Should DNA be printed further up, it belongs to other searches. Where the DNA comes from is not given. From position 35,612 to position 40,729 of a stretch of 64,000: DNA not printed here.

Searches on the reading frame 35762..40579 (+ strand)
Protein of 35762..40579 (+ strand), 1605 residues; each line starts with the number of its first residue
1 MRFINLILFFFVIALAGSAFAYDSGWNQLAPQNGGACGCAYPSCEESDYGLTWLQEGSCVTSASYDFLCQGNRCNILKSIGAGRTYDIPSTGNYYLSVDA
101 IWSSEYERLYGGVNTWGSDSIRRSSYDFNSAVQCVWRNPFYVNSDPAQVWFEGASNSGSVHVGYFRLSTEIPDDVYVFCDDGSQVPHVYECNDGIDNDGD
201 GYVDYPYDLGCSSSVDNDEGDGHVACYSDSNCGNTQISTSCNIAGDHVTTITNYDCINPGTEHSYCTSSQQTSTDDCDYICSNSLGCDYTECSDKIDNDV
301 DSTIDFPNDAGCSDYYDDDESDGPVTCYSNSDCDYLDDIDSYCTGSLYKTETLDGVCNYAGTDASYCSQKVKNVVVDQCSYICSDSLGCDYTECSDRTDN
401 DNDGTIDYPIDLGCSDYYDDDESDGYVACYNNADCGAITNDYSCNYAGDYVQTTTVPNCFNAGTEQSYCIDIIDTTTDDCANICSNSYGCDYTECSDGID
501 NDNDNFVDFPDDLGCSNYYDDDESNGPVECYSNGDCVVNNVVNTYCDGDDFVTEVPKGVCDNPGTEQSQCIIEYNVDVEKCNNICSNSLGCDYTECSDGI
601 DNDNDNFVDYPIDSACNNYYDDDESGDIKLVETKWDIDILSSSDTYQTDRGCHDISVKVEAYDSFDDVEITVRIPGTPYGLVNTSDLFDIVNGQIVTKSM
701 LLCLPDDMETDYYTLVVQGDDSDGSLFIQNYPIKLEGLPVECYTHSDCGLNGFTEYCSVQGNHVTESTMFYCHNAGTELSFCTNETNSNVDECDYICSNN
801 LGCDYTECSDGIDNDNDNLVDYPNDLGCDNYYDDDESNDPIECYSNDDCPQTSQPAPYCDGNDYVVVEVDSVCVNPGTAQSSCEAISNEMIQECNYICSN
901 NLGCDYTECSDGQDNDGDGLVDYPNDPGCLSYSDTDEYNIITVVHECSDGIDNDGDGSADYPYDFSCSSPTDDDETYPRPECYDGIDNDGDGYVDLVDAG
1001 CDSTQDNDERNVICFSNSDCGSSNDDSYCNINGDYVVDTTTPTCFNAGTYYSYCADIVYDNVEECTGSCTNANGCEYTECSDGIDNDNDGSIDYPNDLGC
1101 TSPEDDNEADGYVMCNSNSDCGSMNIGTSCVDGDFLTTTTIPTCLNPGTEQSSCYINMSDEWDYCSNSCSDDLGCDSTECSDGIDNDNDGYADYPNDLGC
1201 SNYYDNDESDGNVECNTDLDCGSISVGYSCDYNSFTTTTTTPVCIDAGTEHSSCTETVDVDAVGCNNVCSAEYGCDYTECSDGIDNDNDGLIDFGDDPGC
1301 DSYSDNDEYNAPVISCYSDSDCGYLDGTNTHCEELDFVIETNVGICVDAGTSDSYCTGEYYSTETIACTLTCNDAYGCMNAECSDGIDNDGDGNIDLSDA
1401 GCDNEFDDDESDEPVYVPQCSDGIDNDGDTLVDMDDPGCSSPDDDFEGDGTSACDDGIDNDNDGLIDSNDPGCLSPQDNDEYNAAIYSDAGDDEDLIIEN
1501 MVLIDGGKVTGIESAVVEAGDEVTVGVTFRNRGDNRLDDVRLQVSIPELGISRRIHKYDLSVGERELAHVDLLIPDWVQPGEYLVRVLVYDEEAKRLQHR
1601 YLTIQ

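Call 3: search_protein_families(library=pfam, proteins=[window:35762-40579:+], max_evalue=0.01)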
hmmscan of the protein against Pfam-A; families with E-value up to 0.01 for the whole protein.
window:35762-40579:+ (1605 aa): 1 family
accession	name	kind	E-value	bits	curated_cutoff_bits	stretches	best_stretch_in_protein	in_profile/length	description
PF10633.15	NPCBM_assoc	-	0.00058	20.4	24.4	1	1517-1587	1-73/78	NPCBM-associated, NEW3 domain of alpha-galactosidase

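Call 4: search_protein_families(library=ncbifam, proteins=[window:35762-40579:+], max_evalue=0.01)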
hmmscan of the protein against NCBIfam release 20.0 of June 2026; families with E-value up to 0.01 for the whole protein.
window:35762-40579:+ (1605 aa): 1 family
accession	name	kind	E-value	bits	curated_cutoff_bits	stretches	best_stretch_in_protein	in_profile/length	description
NF033662.1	acid_disulf_rpt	repeat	2.5e-41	139.1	41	10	1419-1441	6-28/32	acidic double-disulfide repeat-containing protein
